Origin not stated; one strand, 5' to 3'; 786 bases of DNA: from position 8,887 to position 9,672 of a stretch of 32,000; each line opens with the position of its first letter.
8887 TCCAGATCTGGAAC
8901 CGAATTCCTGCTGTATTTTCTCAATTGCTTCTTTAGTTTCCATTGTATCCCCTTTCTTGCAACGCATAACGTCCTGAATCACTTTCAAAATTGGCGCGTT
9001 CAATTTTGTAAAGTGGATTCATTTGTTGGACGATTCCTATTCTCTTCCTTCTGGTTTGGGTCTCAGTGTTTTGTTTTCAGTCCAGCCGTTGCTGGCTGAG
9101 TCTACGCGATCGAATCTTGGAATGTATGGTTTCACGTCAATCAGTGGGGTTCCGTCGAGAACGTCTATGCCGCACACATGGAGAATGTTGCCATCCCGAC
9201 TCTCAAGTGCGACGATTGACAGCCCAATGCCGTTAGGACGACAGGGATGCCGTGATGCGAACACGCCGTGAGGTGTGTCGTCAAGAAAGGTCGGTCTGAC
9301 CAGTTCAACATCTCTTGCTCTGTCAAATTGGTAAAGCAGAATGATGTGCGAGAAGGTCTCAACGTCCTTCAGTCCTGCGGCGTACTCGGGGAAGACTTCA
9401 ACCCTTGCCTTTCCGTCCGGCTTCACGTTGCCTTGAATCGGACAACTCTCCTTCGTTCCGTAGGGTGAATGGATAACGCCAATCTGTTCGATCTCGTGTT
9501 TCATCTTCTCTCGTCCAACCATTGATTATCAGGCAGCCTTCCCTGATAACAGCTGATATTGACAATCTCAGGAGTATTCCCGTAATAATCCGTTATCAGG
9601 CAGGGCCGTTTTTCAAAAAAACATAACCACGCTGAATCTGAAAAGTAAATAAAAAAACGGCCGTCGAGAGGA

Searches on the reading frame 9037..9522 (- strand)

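Call 5: search_protein_families(library=pfam, proteins=[window:9037-9522:-], max_evalue=0.01)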
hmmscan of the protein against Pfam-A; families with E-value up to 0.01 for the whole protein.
window:9037-9522:- (161 aa): 1 family
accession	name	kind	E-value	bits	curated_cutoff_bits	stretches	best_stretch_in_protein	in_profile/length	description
PF01980.22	TrmO_N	-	2e-39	134.8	26.8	1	27-138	2-116/116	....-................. O N-terminal domain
